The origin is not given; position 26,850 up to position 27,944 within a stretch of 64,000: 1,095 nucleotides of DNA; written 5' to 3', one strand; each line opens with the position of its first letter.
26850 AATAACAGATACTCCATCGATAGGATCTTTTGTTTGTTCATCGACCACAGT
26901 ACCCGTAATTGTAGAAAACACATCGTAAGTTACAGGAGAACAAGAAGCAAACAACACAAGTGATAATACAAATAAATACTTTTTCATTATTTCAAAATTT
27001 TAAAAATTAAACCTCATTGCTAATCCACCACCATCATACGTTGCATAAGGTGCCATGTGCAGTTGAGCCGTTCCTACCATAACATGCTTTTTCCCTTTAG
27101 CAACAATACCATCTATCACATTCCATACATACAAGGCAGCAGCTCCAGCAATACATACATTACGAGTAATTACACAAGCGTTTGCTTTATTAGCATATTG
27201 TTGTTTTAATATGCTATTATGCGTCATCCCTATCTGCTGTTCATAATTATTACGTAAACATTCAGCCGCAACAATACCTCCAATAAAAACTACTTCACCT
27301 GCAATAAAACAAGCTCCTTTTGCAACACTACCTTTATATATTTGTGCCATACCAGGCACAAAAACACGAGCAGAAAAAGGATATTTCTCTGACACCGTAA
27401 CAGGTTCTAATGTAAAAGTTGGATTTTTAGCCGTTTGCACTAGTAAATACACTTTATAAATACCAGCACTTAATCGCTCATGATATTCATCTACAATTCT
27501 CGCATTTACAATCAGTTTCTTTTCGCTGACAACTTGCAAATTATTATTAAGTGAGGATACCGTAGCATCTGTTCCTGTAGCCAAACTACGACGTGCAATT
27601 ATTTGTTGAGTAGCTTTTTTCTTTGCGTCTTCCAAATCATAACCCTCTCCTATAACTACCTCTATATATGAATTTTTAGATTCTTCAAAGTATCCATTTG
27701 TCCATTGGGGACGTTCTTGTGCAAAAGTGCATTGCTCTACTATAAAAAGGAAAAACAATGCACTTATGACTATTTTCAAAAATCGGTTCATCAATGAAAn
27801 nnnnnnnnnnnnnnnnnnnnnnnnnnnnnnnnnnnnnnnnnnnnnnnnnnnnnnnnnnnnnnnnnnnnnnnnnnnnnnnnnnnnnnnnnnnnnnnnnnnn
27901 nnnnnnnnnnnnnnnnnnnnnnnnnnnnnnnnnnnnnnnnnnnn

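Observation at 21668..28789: Uncharacterised six-gene envelope operon: FlgP/LPP20-like lipoproteins, a DUF5683-like membrane protein and four CarboxypepD_reg lipoproteins with lectin-like heads, behind a 71-aa HTH gene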

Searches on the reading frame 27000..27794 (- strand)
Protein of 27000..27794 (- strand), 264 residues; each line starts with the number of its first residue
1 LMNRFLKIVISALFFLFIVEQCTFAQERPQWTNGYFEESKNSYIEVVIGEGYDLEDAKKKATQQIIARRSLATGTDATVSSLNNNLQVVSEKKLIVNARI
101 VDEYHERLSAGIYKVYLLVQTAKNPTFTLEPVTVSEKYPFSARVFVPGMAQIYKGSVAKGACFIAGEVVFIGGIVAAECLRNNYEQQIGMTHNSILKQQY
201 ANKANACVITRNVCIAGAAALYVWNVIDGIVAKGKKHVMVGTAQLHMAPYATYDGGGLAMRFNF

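Call 3: search_protein_families(library=pfam, proteins=[window:27000-27794:-], max_evalue=0.1)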
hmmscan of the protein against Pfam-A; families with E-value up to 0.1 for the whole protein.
window:27000-27794:- (264 aa): 1 family
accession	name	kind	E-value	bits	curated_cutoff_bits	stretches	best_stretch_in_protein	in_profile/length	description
PF18935.5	DUF5683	-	0.01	16.3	26.7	1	145-232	14-112/151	Family of unknown function (DUF5683)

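Call 4: search_protein_families(library=ncbifam, proteins=[window:27000-27794:-], max_evalue=0.1)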
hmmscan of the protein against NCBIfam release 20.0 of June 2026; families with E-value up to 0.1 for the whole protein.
window:27000-27794:- (264 aa): 1 family
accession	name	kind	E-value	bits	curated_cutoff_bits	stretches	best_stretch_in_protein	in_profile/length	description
NF047503.1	LB_137_fam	subfamily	0.056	12.7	200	0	20-173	74-224/288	LB_137 family protein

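Call 8: find_homologous_proteins(query=window:27000-27794:-)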
Query window:27000-27794:- (264 aa): 830 proteins with E <= 0.001 among 2458 candidates; the best 120 are listed.
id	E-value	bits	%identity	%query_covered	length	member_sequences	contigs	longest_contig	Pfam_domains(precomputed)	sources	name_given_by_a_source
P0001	1.9e-166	570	97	100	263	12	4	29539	-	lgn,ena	-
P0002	3.9e-110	385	68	100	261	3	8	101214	-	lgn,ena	-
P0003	4.0e-109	382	65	98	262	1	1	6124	-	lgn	-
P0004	2.4e-108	379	64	99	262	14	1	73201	-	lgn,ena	-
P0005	3.1e-108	379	67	100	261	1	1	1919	-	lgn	-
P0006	6.9e-108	378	69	91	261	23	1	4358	-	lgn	-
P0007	3.0e-106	372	66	100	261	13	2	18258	-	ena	-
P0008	6.0e-105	368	65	100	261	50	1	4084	-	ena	-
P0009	2.8e-104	366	63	99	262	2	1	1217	-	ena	-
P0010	3.9e-104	365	63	97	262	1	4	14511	-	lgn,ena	-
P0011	1.6e-103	363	65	100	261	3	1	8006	-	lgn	-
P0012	2.7e-103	363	61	99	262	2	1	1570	-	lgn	-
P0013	3.9e-101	356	63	100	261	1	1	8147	-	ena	-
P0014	1.2e-100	354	64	100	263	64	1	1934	-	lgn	-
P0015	1.9e-100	353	62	100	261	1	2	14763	-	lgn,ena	-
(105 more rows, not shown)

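Call 11: find_related_loci(query=A1, collection=genome_contigs, flank=10000)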
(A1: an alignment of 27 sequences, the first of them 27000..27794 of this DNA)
Query A1 (264 aa) in genome_contigs; peptide patterns used: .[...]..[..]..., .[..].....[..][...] (x = any residue, [..] = any of these).
177 stretches matched a pattern; 144 encode a relative of the query (tblastn E <= 1e-3); the best 80 are kept; 80 distinct loci.
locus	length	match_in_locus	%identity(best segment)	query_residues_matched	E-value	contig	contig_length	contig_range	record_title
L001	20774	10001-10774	68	6-264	2e-117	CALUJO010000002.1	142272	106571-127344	MAG: uncultured Bacteroidaceae bacterium isolate BRZ_KG__bin50 genome assembly, contig: BRZ_KG__NODE_93_length_142272_co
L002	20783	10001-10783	66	2-264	4e-114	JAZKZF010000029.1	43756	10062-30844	MAG: Paludibacteraceae bacterium isolate T1900045091_TC20190085.MAGScoT_cleanbin_000048 SGB_4704_k141_1732400, whole gen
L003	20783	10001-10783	65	2-264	2e-113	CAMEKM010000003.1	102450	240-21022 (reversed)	MAG: uncultured Bacteroidales bacterium isolate SRR15057930_bin.20_metaWRAP_v1.3_MAG genome assembly, contig: ERZ1040743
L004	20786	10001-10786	65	1-264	3e-113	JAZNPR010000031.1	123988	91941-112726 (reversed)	MAG: Paludibacteraceae bacterium isolate T1900044833_TS20190299.MAGScoT_cleanbin_000033 SGB_2903_k141_2751684, whole gen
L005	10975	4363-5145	65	2-264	5e-113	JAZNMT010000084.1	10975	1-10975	MAG: Paludibacteraceae bacterium isolate T1900044660_TS20190126.MAGScoT_cleanbin_000063 SGB_1512_k141_419225, whole geno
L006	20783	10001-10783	63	2-264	2e-105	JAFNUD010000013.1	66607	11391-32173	MAG: Paludibacteraceae bacterium isolate RGIG125 Dairy_cattle_Cecum-1__c37, whole genome shotgun sequence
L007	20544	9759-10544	56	2-264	2e-94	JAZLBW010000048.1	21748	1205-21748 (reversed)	MAG: Candidatus Caccoplasma sp. isolate T1900045056_TC20190049.MAGScoT_cleanbin_000001 SGB_4556_k141_3479400, whole geno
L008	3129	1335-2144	55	1-264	4e-95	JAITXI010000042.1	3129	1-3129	MAG: Bacteroidales bacterium isolate Zx50_bin47 k119_1918650, whole genome shotgun sequence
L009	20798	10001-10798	55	2-264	9e-93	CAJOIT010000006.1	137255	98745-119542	uncultured Bacteroidales bacterium isolate Red_deer_4_mag_224 genome assembly, contig: scaffold_61, whole genome shotgun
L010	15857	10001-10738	57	18-264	1e-90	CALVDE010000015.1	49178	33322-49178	MAG: uncultured Bacteroidales bacterium isolate BRZ_AL__bin64 genome assembly, contig: BRZ_AL__NODE_771_length_49178_cov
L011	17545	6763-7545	54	4-264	7e-91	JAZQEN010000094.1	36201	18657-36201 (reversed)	MAG: Candidatus Cryptobacteroides sp. isolate T1900044633_TS20190099.MAGScoT_cleanbin_000103 SGB_1106_k141_1652667, whol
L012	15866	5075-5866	56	1-264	2e-90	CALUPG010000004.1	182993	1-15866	MAG: uncultured Bacteroidales bacterium isolate BRZ_SA__bin115 genome assembly, contig: BRZ_SA__NODE_53_length_182993_co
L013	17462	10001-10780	55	2-264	5e-89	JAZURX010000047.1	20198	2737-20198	MAG: Bacteroidales bacterium isolate T1900044850_TS20190316.MAGScoT_cleanbin_000024 SGB_3004_k141_265179, whole genome s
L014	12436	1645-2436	53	1-264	2e-88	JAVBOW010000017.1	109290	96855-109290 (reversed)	MAG: Rikenellaceae bacterium isolate EPI_MAG_00119 c_000011734709, whole genome shotgun sequence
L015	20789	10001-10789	50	1-264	2e-88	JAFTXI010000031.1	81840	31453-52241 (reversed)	MAG: Bacteroidales bacterium isolate RGIG4235 Roe_deer_Colon-4__c2043, whole genome shotgun sequence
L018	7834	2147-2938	51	6-264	1e-86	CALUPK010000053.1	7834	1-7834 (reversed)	MAG: uncultured Bacteroidales bacterium isolate BRZ_BC__bin25 genome assembly, contig: BRZ_BC__NODE_14411_length_7834_co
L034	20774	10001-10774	50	15-264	8e-80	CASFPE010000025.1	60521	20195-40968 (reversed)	uncultured Bacteroides sp. isolate SI.A6.metabat-bins.90 genome assembly, contig: SI.A6.metabat-bins.90.fa_k141_163347,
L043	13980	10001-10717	54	26-262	2e-76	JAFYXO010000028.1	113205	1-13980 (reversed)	MAG: Bacteroidales bacterium isolate RGIG7513 Water_buffalos_Colon.Co__c2007013, whole genome shotgun sequence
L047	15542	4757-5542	47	2-264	7e-73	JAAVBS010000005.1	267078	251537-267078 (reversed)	MAG: bacterium isolate Mgla_MAG_46-bin_15 c_000000030380, whole genome shotgun sequence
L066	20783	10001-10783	41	1-264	2e-65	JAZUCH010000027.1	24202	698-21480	MAG: Bacteroidales bacterium isolate T1900045314_YK20190003.MAGScoT_cleanbin_000021 SGB_6272_k141_72003, whole genome sh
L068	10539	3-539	54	85-264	3e-64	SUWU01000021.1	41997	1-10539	MAG: Lentimicrobiaceae bacterium isolate SIG106 NODE_5040_length_41997_cov_4.667710, whole genome shotgun sequence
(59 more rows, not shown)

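Call 15: search_protein_families(library=pfam, alignment_id=A1, max_evalue=0.05)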
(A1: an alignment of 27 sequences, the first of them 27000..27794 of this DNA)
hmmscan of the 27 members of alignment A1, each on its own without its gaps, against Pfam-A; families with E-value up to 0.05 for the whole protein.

A. member 1, window:27000-27794:- (264 aa): 1 family
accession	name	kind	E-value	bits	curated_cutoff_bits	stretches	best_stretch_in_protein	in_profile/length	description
PF18935.5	DUF5683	-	0.01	16.3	26.7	1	145-232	14-112/151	Family of unknown function (DUF5683)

B. families by the number of members that match (of 27 scanned): 6 families
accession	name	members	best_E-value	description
PF18935.5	DUF5683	19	0.00018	Family of unknown function (DUF5683)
PF16715.11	CDPS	2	0.018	Cyclodipeptide synthase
PF16548.10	FlgT_N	1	0.0026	Flagellar assembly protein T, N-terminal domain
PF15790.10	EP400_N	1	0.0051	E1A-binding protein p400, N-terminal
PF04720.17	PDDEXK_6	1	0.034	PDDEXK-like family of unknown function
PF03743.19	TrbI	1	0.047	Bacterial conjugation TrbI-like protein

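Call 21: search_solved_structures(query=A1, max_evalue=10)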
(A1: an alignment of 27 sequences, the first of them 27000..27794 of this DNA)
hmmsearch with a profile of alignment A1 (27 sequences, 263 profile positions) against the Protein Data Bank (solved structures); distinct sequences matched with E-value up to 10: 2.
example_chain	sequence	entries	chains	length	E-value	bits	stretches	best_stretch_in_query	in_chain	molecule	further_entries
2byg_A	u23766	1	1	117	0.092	15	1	209-253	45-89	CHANNEL ASSOCIATED PROTEIN OF SYNAPSE-110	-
8x7s_B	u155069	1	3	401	0.62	12.3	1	138-184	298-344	UTP--glucose-1-phosphate uridylyltransferase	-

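Call 23: predict_structure(alignment_id=A1)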
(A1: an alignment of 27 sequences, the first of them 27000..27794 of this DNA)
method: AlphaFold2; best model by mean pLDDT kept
length: 264 residues; sequences in the alignment: 27
mean_pLDDT: 74.6   pTM: 0.42
mean pLDDT of the five models: 74.6, 73.0, 72.8, 67.1, 60.0
residues with pLDDT >= 90: 12; 70-90: 167; 50-70: 71; < 50: 14
segments of 3 or more residues with pLDDT < 50: 21-24, 236-240
pLDDT, mean of each block of 10 residues (from residue 1): 76 67 60 73 86 88 79 59 58 65 83 87 79 65 62 76 84 84 84 89 88 85 74 49 68 77 61
secondary structure, 60 per line:
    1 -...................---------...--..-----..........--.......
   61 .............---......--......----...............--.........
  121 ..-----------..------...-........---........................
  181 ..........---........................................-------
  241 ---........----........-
elements in order: H2-20 E42-51 H54-73 E77-82 E85-90 E95-109 E112-122 H146-153 H157-190 H194-233 E244-251 E256-263

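Call 27: fold_search(model_id=the predicted structure, library=pdb)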
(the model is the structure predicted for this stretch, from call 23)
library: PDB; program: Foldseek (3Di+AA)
matches with E <= 10: 466; with E <= 0.001: 0
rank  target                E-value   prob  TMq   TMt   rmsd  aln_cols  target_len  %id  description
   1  9rku_A1               9.6e-03  0.54  0.17  0.12  22.2       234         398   11  Agrobacterium phage 7-7-1 baseplate (released 2025-12-10)
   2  8a7h_A                1.1e-02  0.75  0.22  0.17  22.8       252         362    6  Crystal structure of a chimeric LOV-Histidine kinase SB2F1-I66R mutant (light state; asymmetrical variant, trigonal fo (released 2024-01-10)
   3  8a52_A                1.4e-02  0.47  0.18  0.14  22.9       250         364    7  Crystal structure of a chimeric LOV-Histidine kinase SB2F1 (asymmetrical variant, trigonal form with long c-axis) (released 2023-12-27)
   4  9euf_M                1.6e-02  0.47  0.18  0.19  20.3       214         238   11  Cryo-EM structure of Staphylococcus aureus bacteriophage phi812 baseplate in the pre-contraction state - complete (released 2025-04-09)
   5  8fqc_U1               1.6e-02  0.41  0.15  0.11  21.5       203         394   13  Structure of baseplate with receptor binding complex of Agrobacterium phage Milano (released 2024-01-31)
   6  9ki1_0                2.4e-02  0.44  0.15  0.10  24.7       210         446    8  Baseplate structure of Escherichia phage Mu (released 2025-02-12)
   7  8ay7_A                3.8e-02  0.25  0.15  0.20  15.7       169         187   11  X-RAY CRYSTAL STRUCTURE OF THE CsPYL1(V112L, T135L,F137I, T153I, V168A)-iSB7-HAB1 TERNARY COMPLEX (released 2023-03-22)
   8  8zis_D                4.3e-02  0.38  0.13  0.08  10.9       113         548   12  HerA Hexamer (released 2025-03-12)
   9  8ay8_A                5.4e-02  0.28  0.17  0.21  15.2       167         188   12  X-RAY CRYSTAL STRUCTURE OF THE CsPYL1(V112L, T135L,F137I, T153I, V168A)-iSB9-HAB1 TERNARY COMPLEX (released 2023-03-22)
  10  5ygv_A                5.7e-02  0.35  0.18  0.25  15.3       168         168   12  Crystal structure of the abscisic acid receptor PYR1 in complex with an antagonist (released 2018-04-18)
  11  7tcd                  6.4e-02  0.25  0.16  0.11  23.1       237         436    9  LOV2-DARPIN fusion: D13 (released 2023-07-05)
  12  6tba_50               6.4e-02  0.23  0.13  0.23  18.8       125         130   13  Virion of native gene transfer agent (GTA) particle (released 2020-07-22)
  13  8tsh_F                8.1e-02  0.23  0.17  0.17  24.4       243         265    9  S. thermodepolymerans KpsMT(E151Q)-KpsE in complex with ATP (released 2024-04-17)
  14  3wg8                  8.5e-02  0.25  0.18  0.24  15.5       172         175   12  Crystal structure of the abscisic acid receptor PYR1 in complex with an antagonist AS6 (released 2014-05-07)
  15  8ris                  9.0e-02  0.84  0.18  0.18   7.2        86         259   16  Computationally redesigend variant of Pyrrolysyl-tRNA Synthetase (Y306A) (released 2025-01-01)
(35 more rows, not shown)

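Call 44: find_encoding_contigs(protein=window:27000-27794:-, flank=10000, max_places=4)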
Protein window:27000-27794:- (264 aa): no gene with exactly this product is on record in the collection.
